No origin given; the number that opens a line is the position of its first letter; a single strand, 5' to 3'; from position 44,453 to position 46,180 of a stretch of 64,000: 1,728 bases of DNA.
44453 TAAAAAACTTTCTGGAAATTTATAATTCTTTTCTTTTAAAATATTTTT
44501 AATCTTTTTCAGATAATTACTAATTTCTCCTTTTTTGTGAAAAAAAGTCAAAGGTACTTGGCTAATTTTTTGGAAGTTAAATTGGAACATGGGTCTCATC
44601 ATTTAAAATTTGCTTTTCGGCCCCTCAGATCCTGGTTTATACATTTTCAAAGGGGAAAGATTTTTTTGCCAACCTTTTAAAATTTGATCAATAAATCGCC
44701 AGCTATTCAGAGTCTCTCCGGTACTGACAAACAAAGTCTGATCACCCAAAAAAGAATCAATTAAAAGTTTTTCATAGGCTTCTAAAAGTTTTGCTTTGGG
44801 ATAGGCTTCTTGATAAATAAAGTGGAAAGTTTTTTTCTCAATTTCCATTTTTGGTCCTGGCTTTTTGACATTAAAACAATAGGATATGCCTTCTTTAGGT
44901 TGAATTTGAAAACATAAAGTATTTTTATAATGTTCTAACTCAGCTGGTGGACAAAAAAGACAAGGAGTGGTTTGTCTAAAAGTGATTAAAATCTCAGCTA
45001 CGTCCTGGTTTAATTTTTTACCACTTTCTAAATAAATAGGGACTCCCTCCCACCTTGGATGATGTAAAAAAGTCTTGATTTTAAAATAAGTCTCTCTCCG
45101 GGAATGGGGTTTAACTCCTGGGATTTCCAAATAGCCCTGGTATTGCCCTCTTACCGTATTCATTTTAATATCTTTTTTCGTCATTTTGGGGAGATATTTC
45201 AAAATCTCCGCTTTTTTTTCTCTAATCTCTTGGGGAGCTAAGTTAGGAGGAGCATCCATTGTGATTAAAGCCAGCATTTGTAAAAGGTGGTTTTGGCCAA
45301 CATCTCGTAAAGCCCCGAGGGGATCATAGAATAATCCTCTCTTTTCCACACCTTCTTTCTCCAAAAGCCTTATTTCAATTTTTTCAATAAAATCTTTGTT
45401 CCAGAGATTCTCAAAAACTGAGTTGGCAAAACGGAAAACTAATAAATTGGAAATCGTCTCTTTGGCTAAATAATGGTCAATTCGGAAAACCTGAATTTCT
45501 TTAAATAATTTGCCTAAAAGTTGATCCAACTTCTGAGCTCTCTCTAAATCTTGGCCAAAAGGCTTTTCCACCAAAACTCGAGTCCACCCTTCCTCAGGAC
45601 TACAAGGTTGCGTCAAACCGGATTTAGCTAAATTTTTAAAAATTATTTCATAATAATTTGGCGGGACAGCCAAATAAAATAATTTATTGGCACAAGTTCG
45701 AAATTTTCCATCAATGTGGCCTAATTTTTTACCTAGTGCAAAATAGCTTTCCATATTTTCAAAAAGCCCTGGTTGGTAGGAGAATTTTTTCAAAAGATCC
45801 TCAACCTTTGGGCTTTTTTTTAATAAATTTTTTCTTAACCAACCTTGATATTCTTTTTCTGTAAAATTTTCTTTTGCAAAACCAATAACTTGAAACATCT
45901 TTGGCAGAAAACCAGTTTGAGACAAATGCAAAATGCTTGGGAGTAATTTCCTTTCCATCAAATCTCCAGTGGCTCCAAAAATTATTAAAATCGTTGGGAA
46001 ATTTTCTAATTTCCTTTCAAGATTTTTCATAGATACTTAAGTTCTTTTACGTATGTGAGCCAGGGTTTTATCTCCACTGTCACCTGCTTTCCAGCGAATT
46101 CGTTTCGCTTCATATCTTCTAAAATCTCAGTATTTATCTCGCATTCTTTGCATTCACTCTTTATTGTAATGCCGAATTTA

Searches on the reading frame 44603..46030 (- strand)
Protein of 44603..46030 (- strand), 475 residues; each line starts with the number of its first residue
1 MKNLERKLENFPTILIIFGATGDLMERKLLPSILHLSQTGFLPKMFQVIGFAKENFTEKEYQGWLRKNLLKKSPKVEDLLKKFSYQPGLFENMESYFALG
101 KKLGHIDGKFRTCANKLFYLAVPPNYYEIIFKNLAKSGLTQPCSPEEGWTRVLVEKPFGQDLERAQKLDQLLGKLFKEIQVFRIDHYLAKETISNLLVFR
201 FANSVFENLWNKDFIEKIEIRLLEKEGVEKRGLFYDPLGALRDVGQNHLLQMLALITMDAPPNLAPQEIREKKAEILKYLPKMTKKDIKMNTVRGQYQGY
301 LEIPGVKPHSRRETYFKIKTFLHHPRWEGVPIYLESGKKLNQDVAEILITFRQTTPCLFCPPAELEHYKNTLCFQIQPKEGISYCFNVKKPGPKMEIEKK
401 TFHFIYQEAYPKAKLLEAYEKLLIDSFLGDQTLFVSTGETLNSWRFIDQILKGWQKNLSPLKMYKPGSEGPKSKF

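Call 60: find_encoding_contigs(protein=window:44603-46030:-, flank=10000, max_places=1)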
Protein window:44603-46030:- (475 aa): 6 contigs read that carry it; 1 place shown.
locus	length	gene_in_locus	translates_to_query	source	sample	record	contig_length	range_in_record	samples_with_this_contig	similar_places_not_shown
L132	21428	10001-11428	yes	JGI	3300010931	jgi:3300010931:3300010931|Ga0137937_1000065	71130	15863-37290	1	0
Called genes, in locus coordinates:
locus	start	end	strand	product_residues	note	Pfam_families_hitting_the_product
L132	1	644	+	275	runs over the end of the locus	PF02683:DsbD_TM (weak)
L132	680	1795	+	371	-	PF02353:CMAS, PF13489:Methyltransf_23, PF08241:Methyltransf_11, PF08242:Methyltransf_12, PF13649:Methyltransf_25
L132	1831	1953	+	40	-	-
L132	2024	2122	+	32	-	-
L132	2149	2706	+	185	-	PF00403:HMA (weak)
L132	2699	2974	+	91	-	PF13192:Thioredoxin_3, PF00462:Glutaredoxin (faint)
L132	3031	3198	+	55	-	-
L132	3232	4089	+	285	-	-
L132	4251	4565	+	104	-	PF13412:HTH_24 (faint), PF12840:HTH_20 (weak), PF01022:HTH_5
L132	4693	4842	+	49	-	-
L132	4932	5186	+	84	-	PF00085:Thioredoxin (weak)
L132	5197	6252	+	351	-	PF11376:DUF3179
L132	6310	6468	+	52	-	-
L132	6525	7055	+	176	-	PF00578:AhpC-TSA, PF08534:Redoxin, PF13098:Thioredoxin_2 (weak)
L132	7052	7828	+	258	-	PF02683:DsbD_TM, PF13386:DsbD_2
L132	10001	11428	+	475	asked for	PF00479:G6PD_N, PF02781:G6PD_C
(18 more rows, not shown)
